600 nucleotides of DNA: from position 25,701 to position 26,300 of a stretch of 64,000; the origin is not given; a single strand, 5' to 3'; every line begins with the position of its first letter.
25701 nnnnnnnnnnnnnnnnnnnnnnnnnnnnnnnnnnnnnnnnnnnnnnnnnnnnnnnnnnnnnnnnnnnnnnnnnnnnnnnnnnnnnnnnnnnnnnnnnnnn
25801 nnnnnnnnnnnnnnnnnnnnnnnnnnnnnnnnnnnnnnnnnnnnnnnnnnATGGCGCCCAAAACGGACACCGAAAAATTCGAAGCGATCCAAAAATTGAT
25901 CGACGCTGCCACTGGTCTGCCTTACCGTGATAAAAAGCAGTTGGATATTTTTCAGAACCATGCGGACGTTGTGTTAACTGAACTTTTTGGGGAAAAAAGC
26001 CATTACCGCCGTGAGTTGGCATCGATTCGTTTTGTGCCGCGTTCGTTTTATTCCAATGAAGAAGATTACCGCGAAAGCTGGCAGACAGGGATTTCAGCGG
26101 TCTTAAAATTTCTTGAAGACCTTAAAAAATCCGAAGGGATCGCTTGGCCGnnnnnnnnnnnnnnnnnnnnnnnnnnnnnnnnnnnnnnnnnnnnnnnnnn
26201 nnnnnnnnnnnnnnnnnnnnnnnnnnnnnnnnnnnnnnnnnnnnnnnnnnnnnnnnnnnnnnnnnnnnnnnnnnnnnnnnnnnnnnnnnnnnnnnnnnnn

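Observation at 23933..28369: Paired TIR-like (PF10137/COG4271-type) proteins flanking a YcxB-like membrane protein in a translationally coupled operon with secreted and DUF1223 proteins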

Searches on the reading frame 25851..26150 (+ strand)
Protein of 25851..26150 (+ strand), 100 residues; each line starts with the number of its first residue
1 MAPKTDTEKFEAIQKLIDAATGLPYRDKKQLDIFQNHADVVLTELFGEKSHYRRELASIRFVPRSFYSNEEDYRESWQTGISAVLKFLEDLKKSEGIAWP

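Call 28: search_protein_representatives(alignment_id=A1)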
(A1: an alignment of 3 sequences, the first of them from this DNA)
Query: 3 sequences, 97 profile positions. Proteins with E-value up to 0.001 (for the whole library): 321; up to 1e-10: 90; up to 1e-30: 2. The best 150 are listed.
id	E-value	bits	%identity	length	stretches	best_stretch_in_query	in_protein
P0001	3.7e-41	155.4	-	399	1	1-97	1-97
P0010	3.7e-36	139.4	-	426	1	5-97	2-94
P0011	1.8e-23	98.7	-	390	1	6-96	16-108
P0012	1.3e-22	96.0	-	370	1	8-94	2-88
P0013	5.4e-22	94.0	-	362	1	9-96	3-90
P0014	1.1e-21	93.0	-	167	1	8-96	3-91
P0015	5.4e-21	90.8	-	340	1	9-94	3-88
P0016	8.6e-21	90.2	-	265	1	3-95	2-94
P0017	4.2e-20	88.0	-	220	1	10-96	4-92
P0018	1.7e-19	86.0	-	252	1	9-94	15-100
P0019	3.1e-19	85.2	-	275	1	9-94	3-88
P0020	3.5e-19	85.0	-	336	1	8-96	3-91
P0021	5.5e-19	84.4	-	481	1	8-97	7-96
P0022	1.0e-18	83.5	-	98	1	8-96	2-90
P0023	1.4e-18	83.1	-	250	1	8-94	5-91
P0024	1.8e-18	82.7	-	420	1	3-94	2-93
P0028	1.9e-17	79.4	-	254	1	8-96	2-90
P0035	1.4e-16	76.6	-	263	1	8-96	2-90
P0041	4.8e-15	71.7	-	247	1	9-96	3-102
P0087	1.3e-11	60.7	-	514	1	11-96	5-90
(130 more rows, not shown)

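Call 36: find_encoding_contigs(protein=P0012, flank=10000, max_places=4)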
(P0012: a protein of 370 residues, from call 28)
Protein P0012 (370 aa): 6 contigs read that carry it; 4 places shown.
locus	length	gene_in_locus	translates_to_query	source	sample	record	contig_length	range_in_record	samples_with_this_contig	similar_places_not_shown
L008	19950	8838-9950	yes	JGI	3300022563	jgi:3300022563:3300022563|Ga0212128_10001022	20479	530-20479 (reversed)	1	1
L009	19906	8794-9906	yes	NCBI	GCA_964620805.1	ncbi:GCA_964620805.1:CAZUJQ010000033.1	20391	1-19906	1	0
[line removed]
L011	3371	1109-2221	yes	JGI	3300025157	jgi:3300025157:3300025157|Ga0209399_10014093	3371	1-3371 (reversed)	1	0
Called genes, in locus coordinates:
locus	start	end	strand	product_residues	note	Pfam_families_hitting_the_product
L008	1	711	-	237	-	?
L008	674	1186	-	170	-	-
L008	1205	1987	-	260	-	PF01061:ABC2_membrane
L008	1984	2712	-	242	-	PF13476:AAA_23 (faint), PF00005:ABC_tran, PF13304:AAA_21 (weak)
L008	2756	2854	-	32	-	-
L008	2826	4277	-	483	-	PF07992:Pyr_redox_2, PF13434:Lys_Orn_oxgnase (faint), PF00070:Pyr_redox, PF02852:Pyr_redox_dim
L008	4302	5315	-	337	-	PF01207:Dus, PF00977:His_biosynth (weak)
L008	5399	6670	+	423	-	PF02885:Glycos_trans_3N (faint)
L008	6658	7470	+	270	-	-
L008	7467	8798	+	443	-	PF00919:UPF0004, PF04055:Radical_SAM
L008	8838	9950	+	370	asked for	PF10137:CAP12-PCTIR_TIR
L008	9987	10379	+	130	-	PF07963:N_methyl (weak)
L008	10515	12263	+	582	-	PF18911:PKD_4, PF00801:PKD, PF00801:PKD, PF18911:PKD_4, PF00801:PKD, PF18911:PKD_4, PF00801:PKD, PF18911:PKD_4, +7 more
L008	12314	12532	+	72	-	PF12651:RHH_3 (weak)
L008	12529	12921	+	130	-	PF02661:Fic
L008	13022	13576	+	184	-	PF00578:AhpC-TSA, PF08534:Redoxin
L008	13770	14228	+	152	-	PF01475:FUR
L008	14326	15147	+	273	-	PF13557:Phenol_MetA_deg (weak)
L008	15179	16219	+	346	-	PF07731:Cu-oxidase_2, PF07732:Cu-oxidase_3, PF07731:Cu-oxidase_2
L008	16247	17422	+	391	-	PF02535:Zip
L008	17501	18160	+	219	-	PF01325:Fe_dep_repress, PF01047:MarR, PF12802:MarR_2 (weak), PF13412:HTH_24, PF02742:Fe_dep_repr_C, PF04023:FeoA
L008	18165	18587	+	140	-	PF13473:Cupredoxin_1 (weak), PF00127:Copper-bind (weak)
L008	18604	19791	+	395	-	PF08495:FIST, PF10442:FIST_C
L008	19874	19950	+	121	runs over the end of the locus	PF01521:Fe-S_biosyn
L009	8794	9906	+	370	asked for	PF10137:CAP12-PCTIR_TIR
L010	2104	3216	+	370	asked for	PF10137:CAP12-PCTIR_TIR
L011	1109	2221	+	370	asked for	PF10137:CAP12-PCTIR_TIR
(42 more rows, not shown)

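Call 39: find_encoding_contigs(protein=P0020, flank=8000, max_places=3)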
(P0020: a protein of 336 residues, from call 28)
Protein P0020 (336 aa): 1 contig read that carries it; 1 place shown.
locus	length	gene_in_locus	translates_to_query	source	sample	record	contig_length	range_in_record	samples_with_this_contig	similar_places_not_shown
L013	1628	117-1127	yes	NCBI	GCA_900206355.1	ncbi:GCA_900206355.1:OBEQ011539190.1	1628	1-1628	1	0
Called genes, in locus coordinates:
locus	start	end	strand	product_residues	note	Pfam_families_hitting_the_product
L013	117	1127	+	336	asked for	PF10137:CAP12-PCTIR_TIR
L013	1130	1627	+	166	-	?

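Call 40: find_encoding_contigs(protein=P0024, flank=8000, max_places=3)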
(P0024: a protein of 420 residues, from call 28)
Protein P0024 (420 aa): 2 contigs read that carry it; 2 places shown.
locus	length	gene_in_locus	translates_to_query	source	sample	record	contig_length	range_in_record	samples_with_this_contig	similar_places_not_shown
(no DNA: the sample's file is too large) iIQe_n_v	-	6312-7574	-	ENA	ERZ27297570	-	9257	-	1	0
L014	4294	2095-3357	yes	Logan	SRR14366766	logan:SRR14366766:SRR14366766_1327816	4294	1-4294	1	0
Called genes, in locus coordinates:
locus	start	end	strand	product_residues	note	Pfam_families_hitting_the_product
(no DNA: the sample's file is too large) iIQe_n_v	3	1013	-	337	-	?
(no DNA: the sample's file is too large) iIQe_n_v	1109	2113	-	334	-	PF01207:Dus, PF03060:NMO (weak)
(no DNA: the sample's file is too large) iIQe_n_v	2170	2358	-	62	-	-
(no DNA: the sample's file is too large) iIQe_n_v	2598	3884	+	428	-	PF02885:Glycos_trans_3N (faint)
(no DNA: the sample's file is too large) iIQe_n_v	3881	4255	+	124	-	PF04241:DUF423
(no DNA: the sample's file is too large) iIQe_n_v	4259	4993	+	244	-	-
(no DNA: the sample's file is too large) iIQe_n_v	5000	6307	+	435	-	PF00919:UPF0004, PF04055:Radical_SAM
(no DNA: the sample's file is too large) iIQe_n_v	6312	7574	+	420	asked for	PF10137:CAP12-PCTIR_TIR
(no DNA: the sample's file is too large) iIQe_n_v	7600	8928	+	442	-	PF10137:CAP12-PCTIR_TIR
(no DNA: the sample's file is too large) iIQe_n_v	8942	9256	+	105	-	?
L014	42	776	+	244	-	-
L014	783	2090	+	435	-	PF00919:UPF0004, PF04055:Radical_SAM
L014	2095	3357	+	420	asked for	PF10137:CAP12-PCTIR_TIR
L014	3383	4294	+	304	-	?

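Call 43: find_encoding_contigs(protein=P0021, flank=8000, max_places=3)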
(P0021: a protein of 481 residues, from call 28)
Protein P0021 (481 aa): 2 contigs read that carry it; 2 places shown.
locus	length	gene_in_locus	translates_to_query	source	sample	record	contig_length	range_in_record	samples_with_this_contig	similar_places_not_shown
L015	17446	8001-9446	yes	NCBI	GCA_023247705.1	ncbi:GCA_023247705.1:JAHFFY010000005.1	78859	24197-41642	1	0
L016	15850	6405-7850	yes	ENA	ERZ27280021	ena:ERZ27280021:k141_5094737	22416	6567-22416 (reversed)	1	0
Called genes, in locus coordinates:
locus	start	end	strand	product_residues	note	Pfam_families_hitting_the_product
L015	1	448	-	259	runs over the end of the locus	PF01061:ABC2_membrane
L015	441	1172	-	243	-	PF00005:ABC_tran, PF13304:AAA_21 (faint)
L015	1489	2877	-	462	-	PF07992:Pyr_redox_2, PF13434:Lys_Orn_oxgnase (faint), PF00070:Pyr_redox, PF02852:Pyr_redox_dim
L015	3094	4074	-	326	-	PF01207:Dus, PF00977:His_biosynth (weak)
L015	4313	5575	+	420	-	PF02885:Glycos_trans_3N (faint)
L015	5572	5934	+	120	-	PF04241:DUF423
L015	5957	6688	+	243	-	-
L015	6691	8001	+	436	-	PF00919:UPF0004, PF04055:Radical_SAM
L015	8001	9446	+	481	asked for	PF10137:CAP12-PCTIR_TIR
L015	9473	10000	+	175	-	PF14317:YcxB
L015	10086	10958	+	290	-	PF10137:CAP12-PCTIR_TIR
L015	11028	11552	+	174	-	-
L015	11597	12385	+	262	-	PF06764:DUF1223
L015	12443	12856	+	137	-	PF07963:N_methyl (weak)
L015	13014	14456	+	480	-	PF18911:PKD_4, PF00801:PKD (weak), PF18911:PKD_4, PF00801:PKD, PF18911:PKD_4, PF00801:PKD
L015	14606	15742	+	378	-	-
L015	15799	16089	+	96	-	PF01541:GIY-YIG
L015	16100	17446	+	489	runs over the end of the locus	PF00999:Na_H_Exchanger, PF02080:TrkA_C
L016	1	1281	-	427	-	?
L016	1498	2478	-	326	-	PF01207:Dus, PF00977:His_biosynth (weak)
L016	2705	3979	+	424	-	PF02885:Glycos_trans_3N (faint)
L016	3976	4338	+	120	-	PF04241:DUF423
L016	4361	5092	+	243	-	-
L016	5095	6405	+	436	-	PF00919:UPF0004, PF04055:Radical_SAM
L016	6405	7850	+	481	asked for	PF10137:CAP12-PCTIR_TIR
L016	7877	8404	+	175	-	PF14317:YcxB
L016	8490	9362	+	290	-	PF10137:CAP12-PCTIR_TIR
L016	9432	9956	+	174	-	-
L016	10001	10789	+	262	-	PF06764:DUF1223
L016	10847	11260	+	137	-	PF07963:N_methyl (weak)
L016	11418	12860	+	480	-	PF18911:PKD_4, PF00801:PKD (weak), PF18911:PKD_4, PF00801:PKD, PF18911:PKD_4, PF00801:PKD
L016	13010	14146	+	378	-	-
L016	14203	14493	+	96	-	PF01541:GIY-YIG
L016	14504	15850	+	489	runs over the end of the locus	PF00999:Na_H_Exchanger, PF02080:TrkA_C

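Call 44: find_encoding_contigs(protein=P0013, flank=8000, max_places=3)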
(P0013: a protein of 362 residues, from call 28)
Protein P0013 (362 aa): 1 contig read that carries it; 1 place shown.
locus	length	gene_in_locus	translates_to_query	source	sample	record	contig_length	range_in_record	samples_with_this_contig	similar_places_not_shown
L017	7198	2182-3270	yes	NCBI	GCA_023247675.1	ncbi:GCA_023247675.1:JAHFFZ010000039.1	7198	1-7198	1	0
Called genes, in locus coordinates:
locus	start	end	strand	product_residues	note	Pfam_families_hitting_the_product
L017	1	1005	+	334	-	?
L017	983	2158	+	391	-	PF10137:CAP12-PCTIR_TIR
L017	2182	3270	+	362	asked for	PF10137:CAP12-PCTIR_TIR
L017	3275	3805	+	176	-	-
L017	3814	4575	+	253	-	PF06764:DUF1223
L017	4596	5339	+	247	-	PF05170:AsmA (weak), PF05359:DUF748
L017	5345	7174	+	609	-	PF18911:PKD_4, PF00801:PKD, PF18911:PKD_4, PF00801:PKD, PF18911:PKD_4, PF00801:PKD, PF18911:PKD_4, PF00801:PKD, +4 more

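Call 58: search_protein_families(library=pfam, proteins=[window:25851-26150:+], max_evalue=10)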
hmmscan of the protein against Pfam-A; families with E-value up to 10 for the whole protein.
seq(100 aa): 0 families

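Call 65: predict_structure(alignment_id=A4)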
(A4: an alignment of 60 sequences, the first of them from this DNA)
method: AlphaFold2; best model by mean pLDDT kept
length: 100 residues; sequences in the alignment: 60
mean_pLDDT: 94.3   pTM: 0.84
mean pLDDT of the five models: 94.3, 92.5, 92.4, 91.7, 90.1
residues with pLDDT >= 90: 88; 70-90: 11; 50-70: 1; < 50: 0
segments of 3 or more residues with pLDDT < 50: none
pLDDT, mean of each block of 10 residues (from residue 1): 89 98 96 97 94 96 94 97 98 85
secondary structure, 60 per line:
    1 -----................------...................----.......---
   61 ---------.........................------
elements in order: H6-21 H28-46 H51-57 H70-94

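Call 73: search_protein_families(library=padloc, proteins=[window:25851-26150:+, P0035, P0028, P0023, P0041, P0011], max_evalue=0.01)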
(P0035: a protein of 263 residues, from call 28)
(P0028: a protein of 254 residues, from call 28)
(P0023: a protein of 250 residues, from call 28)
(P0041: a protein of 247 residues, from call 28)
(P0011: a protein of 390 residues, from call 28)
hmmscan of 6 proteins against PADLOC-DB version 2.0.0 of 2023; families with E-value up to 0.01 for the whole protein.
seq(100 aa): 1 family
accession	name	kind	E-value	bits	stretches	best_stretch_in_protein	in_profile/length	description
PDLC05005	PDC-S35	-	1.4e-06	26.3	1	8-93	5-93/264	-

P0035 (263 aa): 9 families
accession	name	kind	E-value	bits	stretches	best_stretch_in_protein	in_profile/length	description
PDLC05005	PDC-S35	-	5.5e-72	240.6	1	1-262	1-262/264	-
PDLC05007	PDC-S35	-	3e-63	212.1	1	101-262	118-277/278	-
PDLC05004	PDC-S35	-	7.8e-59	197.4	1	13-262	26-264/265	-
PDLC05006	PDC-S35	-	1.7e-46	156.5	1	100-261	68-230/231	-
PDLC05003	PDC-S35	-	5.4e-38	128.9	1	105-261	80-239/245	-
PDLC00731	Effector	-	5.7e-14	49.8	1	160-238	205-277/306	TIR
PDLC00732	Effector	-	4.5e-11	40.2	1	159-234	200-269/301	TIR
PDLC00729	Effector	-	2.5e-10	38.3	1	165-241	57-127/310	TIR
PDLC02371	PycTIR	-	4.5e-09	34.1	1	163-237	202-261/288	-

P0028 (254 aa): 4 families
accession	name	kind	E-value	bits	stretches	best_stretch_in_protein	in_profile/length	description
PDLC05005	PDC-S35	-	1.5e-08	32.7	1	1-102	1-108/264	-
PDLC03987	PD-Lambda-3_B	-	2.6e-08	31.5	1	128-245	140-262/270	-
PDLC02412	Aga_HEPN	-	7.4e-07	26.5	1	120-221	244-350/382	Class II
PDLC03988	PD-Lambda-3_B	-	3.4e-06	24.6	1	129-199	141-209/222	-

P0023 (250 aa): 4 families
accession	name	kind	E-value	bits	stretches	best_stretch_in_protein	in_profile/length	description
PDLC04869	PDC-S05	-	2.7e-39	133.2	1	108-240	169-301/306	-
PDLC04879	PDC-S05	-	4.6e-37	126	1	93-229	139-276/285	-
PDLC05005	PDC-S35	-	1.9e-08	32.4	1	1-100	1-103/264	-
PDLC04134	mad2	-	0.0066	13.3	1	20-99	133-215/492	mads_2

P0041 (247 aa): 1 family
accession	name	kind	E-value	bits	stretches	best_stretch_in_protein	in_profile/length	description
PDLC05005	PDC-S35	-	0.0001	20.1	1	1-105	1-99/264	-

P0011 (390 aa): 9 families
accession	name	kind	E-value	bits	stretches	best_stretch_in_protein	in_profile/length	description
PDLC03825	spbK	-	3.2e-15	54.3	1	94-219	106-232/308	-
PDLC05005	PDC-S35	-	1.1e-09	36.4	1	23-157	7-140/264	-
PDLC00436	ThsB1|ThsB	-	6e-09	33.7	1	108-217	9-115/183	TIR-like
PDLC00426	ThsB1|ThsB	-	3e-06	24.8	1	115-215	221-318/352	TIR-like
PDLC00419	ThsB1|ThsB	-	3.9e-05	21.5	1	129-218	22-108/165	TIR-like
PDLC00422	ThsB1|ThsB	-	5.4e-05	20.8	1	126-216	32-121/194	TIR-like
PDLC02012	SAVED5--SAVED_TIR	-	0.00037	17.7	1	128-211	6-83/404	-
PDLC00423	ThsB1|ThsB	-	0.00054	17.7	1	133-216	34-115/190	TIR-like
PDLC00437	ThsB1|ThsB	-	0.0016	16.5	1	182-232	28-77/129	TIR-like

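Call 106: search_dna_similar(query=P0035, collection=plasmids, mode=protein, max_rows=12)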
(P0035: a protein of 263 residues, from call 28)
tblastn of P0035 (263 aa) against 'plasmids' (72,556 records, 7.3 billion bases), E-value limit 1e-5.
Records with a match: 1154; places in all: 1168; records where one place covers at least 80% of the query: 12.
Best place of each record, by identity: <60% 1154.
By first word of the organism name: Klebsiella 617; Escherichia 368; Salmonella 65; Enterobacter 23; Burkholderia 9; Bacillus 7; Rhizobium 6; Agrobacterium 5; Pseudomonas 5; Shigella 5; and 27 more.
By predicted mobility (MOB-suite, as given by PLSDB): conjugative 578; non-mobilizable 511; mobilizable 65.
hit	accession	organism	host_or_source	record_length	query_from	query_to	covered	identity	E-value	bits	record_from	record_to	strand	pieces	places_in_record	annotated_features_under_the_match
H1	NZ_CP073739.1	Burkholderia pseudomallei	soil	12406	5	263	98%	36.1%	1e-41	158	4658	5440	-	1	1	nucleotide-binding protein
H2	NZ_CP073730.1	Burkholderia pseudomallei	water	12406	5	263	98%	36.1%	1e-41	158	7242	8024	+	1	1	nucleotide-binding protein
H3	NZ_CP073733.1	Burkholderia pseudomallei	soil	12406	5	263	98%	36.1%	1e-41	158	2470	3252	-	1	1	nucleotide-binding protein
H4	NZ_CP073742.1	Burkholderia pseudomallei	soil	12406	5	263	98%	36.1%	1e-41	158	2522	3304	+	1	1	nucleotide-binding protein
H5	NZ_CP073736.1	Burkholderia pseudomallei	soil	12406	5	263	98%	36.1%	1e-41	158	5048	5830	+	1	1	nucleotide-binding protein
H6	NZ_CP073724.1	Burkholderia pseudomallei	soil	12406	5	263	98%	36.1%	1e-41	158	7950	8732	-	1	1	nucleotide-binding protein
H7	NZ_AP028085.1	Burkholderia pseudomallei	-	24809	5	263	98%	36.1%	1e-41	158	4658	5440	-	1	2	nucleotide-binding protein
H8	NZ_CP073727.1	Burkholderia pseudomallei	soil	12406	21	263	92%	37.5%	1e-41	158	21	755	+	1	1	none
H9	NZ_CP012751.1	Glutamicibacter halophytocola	cell culture,Inner tissues of halophyte ...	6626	1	257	98%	33.0%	7e-33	133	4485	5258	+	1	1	nucleotide-binding protein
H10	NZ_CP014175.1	Clostridium argentinense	Microbial isolate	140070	82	262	69%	44.9%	5e-37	145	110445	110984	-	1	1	nucleotide-binding protein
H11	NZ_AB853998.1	Clostridium argentinense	-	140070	82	262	69%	44.9%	5e-37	145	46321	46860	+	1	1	nucleotide-binding protein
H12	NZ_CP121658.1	Rhizobium sp. CB3171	Calliandra calothyrsus,cell culture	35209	65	263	76%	40.5%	7e-39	150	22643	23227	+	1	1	nucleotide-binding protein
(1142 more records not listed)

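Call 107: search_dna_similar(query=P0035, collection=phages, mode=protein, max_rows=10)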
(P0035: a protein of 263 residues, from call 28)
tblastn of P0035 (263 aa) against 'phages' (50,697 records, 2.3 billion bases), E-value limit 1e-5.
Records with a match: 5; places in all: 5; records where one place covers at least 80% of the query: 0.
Best place of each record, by identity: <60% 5.
By first word of the organism name: Escherichia 3; Salmonella 1; Bacteriophage 1.
By host as written in the record: Escherichia coli 3; Salmonella enterica subsp. enterica serovar Kentucky 1; - 1.
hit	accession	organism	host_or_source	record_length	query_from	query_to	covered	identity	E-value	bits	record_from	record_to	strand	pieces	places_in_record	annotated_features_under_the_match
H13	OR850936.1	Salmonella phage S.Kent 1-2-1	Salmonella enterica subsp. enterica ...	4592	108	263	59%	47.4%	1e-39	151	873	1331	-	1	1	record has no annotation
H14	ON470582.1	Escherichia phage vB_EcoM-689R2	Escherichia coli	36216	109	256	56%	35.5%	2e-16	84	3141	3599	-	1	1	TIR-like domain-containing protein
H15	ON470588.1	Escherichia phage vB_EcoM-611R5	Escherichia coli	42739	109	256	56%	35.5%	2e-16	84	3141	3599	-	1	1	TIR-like domain-containing protein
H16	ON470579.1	Escherichia phage vB_EcoM-606R2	Escherichia coli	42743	109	256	56%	35.5%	2e-16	84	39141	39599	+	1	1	TIR-like domain-containing protein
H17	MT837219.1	Bacteriophage sp.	human fecal samples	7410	95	160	25%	40.9%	2e-10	66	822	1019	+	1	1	record has no annotation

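Call 111: find_encoding_contigs(protein=P0087, flank=8000, max_places=3)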
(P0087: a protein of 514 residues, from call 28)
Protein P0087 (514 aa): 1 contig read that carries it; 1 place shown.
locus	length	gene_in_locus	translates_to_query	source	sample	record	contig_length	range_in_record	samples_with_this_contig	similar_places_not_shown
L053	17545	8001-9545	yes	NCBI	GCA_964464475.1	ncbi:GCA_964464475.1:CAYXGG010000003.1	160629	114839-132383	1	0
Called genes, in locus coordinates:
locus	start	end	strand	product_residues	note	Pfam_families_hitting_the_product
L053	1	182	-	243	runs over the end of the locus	PF00005:ABC_tran, PF13304:AAA_21 (weak)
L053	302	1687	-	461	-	PF07992:Pyr_redox_2, PF13434:Lys_Orn_oxgnase (faint), PF13738:Pyr_redox_3, PF00070:Pyr_redox, PF02852:Pyr_redox_dim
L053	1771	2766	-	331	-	PF01207:Dus, PF03060:NMO (weak), PF00977:His_biosynth (weak)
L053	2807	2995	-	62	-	-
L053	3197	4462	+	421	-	PF02885:Glycos_trans_3N (weak)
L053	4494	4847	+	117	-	PF04241:DUF423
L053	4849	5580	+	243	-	-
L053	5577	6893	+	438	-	PF00919:UPF0004, PF04055:Radical_SAM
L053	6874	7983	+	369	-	PF10137:CAP12-PCTIR_TIR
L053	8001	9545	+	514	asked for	PF10137:CAP12-PCTIR_TIR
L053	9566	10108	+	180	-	-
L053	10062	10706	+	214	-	-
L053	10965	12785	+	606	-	PF00801:PKD, PF18911:PKD_4, PF00801:PKD, PF18911:PKD_4, PF00801:PKD, PF18911:PKD_4, PF00801:PKD, PF18911:PKD_4, +4 more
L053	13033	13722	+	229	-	PF00512:HisKA (faint), PF02518:HATPase_c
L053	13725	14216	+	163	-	-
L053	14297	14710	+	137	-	-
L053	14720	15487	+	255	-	PF00072:Response_reg, PF20274:cREC_REC (faint), PF00072:Response_reg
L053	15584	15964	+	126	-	-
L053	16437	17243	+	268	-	-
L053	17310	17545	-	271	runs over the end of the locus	-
